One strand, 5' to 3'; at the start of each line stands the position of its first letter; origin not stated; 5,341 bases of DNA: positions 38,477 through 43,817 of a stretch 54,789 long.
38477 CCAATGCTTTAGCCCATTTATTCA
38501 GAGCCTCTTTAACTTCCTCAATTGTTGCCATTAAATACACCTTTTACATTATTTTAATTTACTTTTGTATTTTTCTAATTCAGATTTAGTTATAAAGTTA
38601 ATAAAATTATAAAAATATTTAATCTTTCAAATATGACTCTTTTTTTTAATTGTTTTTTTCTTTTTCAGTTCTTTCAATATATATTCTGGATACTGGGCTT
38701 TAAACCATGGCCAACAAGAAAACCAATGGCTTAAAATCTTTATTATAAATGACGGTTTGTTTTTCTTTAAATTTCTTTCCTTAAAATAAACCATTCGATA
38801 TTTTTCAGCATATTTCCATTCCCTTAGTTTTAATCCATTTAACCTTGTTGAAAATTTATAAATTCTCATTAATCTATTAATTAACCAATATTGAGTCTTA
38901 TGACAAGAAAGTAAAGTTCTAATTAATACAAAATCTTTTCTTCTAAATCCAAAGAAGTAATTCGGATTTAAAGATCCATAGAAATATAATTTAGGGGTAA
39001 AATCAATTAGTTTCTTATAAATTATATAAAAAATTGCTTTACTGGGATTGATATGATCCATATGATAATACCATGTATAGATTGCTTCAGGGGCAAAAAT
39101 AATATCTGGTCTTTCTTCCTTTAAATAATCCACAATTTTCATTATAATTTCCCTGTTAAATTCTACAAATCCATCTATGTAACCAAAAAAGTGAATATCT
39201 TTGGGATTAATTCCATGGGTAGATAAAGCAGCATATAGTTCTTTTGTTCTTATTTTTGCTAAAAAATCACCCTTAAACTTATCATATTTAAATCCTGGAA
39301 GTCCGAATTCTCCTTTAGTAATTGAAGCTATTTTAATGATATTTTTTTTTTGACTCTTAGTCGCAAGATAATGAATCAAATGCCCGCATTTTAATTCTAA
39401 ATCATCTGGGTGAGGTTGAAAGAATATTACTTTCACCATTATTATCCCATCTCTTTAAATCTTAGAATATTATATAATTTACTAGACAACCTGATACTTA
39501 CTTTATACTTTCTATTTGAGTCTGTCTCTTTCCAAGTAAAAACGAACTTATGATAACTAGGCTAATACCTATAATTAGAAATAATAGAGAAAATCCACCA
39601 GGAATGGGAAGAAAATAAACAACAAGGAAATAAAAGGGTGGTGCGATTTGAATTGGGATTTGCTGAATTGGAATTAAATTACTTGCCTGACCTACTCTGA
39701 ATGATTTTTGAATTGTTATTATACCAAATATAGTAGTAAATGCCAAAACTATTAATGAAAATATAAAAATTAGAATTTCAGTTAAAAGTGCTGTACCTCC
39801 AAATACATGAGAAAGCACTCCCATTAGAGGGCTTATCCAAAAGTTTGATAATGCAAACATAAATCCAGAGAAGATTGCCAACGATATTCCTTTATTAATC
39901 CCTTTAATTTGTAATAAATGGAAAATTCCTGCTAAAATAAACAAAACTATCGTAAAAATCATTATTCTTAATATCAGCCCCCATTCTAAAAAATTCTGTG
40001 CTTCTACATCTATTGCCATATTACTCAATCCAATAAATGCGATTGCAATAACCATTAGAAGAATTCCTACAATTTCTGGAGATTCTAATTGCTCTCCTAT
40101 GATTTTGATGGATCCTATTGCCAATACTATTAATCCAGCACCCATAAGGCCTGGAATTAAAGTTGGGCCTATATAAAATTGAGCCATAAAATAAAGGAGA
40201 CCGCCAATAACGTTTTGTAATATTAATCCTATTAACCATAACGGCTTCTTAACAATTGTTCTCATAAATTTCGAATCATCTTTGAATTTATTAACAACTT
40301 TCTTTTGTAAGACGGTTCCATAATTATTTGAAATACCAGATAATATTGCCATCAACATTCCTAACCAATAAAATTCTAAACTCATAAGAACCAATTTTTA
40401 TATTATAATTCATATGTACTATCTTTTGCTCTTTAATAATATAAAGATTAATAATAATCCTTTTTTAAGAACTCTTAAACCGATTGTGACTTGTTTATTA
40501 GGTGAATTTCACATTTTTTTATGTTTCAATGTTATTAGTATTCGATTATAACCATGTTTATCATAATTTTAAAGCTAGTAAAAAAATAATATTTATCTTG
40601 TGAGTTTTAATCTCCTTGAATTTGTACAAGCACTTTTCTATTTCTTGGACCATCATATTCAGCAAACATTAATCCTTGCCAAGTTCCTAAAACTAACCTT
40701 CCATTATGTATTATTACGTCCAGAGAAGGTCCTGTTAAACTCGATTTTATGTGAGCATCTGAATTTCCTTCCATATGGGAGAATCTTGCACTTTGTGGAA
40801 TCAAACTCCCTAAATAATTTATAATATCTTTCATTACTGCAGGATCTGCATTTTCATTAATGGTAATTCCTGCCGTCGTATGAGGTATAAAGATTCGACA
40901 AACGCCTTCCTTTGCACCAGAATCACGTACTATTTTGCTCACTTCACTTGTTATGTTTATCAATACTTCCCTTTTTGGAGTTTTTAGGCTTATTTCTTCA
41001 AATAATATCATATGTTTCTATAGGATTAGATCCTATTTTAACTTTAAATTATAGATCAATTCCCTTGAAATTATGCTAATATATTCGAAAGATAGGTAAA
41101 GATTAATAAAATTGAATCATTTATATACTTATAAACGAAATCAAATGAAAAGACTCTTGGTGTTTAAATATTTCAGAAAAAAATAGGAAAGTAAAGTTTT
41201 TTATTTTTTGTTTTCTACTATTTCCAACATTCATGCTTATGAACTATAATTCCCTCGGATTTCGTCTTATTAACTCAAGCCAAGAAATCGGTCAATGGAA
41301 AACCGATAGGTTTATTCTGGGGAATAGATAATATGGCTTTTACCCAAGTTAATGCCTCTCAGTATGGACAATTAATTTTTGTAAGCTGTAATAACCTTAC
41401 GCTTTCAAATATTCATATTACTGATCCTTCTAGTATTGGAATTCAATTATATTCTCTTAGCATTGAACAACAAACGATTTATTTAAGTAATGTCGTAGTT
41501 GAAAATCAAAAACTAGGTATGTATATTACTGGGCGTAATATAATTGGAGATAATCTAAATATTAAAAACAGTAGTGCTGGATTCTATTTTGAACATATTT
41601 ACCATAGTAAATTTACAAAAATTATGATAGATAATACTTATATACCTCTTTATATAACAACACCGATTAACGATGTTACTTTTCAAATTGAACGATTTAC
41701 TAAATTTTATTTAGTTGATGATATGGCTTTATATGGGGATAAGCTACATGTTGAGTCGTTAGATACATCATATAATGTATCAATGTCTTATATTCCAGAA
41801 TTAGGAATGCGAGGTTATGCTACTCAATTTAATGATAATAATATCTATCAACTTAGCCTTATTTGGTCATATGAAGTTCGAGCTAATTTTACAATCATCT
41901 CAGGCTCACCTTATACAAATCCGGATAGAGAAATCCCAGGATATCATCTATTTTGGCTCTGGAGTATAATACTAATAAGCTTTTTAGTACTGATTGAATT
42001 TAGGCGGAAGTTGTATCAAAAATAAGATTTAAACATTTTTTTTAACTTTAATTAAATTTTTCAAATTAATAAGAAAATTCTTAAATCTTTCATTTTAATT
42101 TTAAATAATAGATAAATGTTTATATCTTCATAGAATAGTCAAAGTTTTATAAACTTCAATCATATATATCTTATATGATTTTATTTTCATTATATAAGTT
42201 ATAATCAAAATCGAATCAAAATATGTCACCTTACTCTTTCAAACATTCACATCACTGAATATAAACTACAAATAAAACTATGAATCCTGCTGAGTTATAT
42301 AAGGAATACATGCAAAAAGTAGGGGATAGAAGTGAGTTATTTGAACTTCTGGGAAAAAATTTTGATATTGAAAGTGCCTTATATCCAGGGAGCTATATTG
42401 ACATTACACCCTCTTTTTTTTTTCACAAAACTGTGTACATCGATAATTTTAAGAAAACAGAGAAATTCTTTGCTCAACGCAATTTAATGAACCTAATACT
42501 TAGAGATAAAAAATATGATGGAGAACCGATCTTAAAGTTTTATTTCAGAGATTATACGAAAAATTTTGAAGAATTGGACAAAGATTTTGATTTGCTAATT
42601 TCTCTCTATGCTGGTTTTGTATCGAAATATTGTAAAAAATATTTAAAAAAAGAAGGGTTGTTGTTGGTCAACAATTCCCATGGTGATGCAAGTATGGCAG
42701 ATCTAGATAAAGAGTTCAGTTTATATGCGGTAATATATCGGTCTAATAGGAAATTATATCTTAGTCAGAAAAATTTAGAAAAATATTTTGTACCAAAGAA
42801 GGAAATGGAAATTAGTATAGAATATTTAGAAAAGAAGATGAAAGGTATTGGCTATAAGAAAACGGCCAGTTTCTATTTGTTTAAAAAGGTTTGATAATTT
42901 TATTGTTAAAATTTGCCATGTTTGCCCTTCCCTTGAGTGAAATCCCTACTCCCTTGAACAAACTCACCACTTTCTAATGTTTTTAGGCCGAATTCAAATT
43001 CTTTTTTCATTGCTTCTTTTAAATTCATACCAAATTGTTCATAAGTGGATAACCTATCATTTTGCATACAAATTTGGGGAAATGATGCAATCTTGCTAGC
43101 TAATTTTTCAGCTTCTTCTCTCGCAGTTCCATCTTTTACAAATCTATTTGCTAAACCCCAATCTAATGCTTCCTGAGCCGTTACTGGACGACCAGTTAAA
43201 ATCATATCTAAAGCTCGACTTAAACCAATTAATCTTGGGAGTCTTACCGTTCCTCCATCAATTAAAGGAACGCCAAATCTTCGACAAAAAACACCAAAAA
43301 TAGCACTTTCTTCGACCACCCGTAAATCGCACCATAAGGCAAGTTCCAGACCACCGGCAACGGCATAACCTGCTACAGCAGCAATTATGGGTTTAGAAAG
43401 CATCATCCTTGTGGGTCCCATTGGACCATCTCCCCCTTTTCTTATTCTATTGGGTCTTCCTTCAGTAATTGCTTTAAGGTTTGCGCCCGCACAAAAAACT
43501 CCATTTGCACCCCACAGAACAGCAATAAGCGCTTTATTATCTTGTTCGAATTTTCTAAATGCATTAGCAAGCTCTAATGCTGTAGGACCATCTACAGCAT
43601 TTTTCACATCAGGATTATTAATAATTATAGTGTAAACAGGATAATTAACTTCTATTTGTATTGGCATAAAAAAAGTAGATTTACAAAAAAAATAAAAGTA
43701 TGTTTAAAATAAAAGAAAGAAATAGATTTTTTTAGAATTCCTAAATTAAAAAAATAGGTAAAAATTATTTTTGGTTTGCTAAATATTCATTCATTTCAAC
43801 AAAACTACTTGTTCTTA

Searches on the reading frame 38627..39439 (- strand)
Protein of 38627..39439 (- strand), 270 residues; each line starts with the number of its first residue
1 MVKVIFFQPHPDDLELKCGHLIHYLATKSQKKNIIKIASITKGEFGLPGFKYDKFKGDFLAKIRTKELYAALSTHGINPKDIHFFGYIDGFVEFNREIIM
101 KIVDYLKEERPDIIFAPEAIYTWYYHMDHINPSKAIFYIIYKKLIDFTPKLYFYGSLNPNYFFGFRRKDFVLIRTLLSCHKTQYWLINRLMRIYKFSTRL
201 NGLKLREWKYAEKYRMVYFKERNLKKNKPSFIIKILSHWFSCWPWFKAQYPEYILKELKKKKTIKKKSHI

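Call 22: search_protein_families(library=pfam, proteins=[window:38627-39439:-], max_evalue=0.001)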
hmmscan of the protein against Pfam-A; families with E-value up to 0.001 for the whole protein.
window:38627-39439:- (270 aa): 1 family
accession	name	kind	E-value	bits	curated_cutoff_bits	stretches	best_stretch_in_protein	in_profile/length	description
PF02585.22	PIG-L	-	1.6e-18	67.8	28.2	1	6-136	2-125/129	GlcNAc-PI de-N-acetylase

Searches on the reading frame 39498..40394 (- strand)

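Call 22: search_protein_families(library=pfam, proteins=[window:39498-40394:-], max_evalue=0.001)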
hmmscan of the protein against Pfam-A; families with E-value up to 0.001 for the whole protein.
window:39498-40394:- (298 aa): 1 family
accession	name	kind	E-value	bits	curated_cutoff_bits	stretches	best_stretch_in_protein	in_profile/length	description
PF13396.11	PLDc_N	-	0.00023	21.5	23.3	1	45-70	14-39/42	Phospholipase_D-nuclease N-terminal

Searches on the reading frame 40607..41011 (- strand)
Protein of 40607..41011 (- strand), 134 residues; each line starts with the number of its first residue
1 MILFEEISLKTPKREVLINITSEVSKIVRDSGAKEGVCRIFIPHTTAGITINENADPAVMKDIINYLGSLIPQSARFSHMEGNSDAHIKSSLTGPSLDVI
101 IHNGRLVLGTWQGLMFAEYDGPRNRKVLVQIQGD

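Call 22: search_protein_families(library=pfam, proteins=[window:40607-41011:-], max_evalue=0.001)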
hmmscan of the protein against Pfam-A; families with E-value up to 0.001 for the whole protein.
window:40607-41011:- (134 aa): 1 family
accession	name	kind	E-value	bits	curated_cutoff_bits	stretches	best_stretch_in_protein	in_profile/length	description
PF01894.22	UPF0047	-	1.6e-43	148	27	1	19-131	1-117/117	Uncharacterised protein family UPF0047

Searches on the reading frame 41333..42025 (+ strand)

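Call 22: search_protein_families(library=pfam, proteins=[window:41333-42025:+], max_evalue=0.001)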
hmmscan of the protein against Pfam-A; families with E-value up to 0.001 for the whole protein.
window:41333-42025:+ (230 aa): 1 family
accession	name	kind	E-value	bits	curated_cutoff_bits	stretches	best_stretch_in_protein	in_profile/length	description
PF13229.12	Beta_helix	-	0.00048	20.2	25.9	1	16-102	4-90/158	Right handed beta helix region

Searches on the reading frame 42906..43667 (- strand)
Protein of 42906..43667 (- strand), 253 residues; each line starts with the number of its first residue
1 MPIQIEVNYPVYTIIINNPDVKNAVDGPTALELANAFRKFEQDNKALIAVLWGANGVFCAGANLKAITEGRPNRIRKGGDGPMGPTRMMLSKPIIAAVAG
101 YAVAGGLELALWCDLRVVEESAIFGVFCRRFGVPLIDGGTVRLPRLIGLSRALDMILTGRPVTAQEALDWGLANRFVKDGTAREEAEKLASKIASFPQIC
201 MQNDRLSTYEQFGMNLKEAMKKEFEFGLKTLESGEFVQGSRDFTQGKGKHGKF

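Call 22: search_protein_families(library=pfam, proteins=[window:42906-43667:-], max_evalue=0.001)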
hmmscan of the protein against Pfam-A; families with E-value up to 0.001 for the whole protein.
window:42906-43667:- (253 aa): 2 families
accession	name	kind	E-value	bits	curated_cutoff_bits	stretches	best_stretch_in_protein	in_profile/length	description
PF00378.25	ECH_1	-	3.3e-41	141.7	27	1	10-242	5-239/251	Enoyl-CoA hydratase/isomerase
PF16113.10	ECH_2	-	8.1e-18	65.4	27.2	1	13-191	3-186/335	Enoyl-CoA hydratase/isomerase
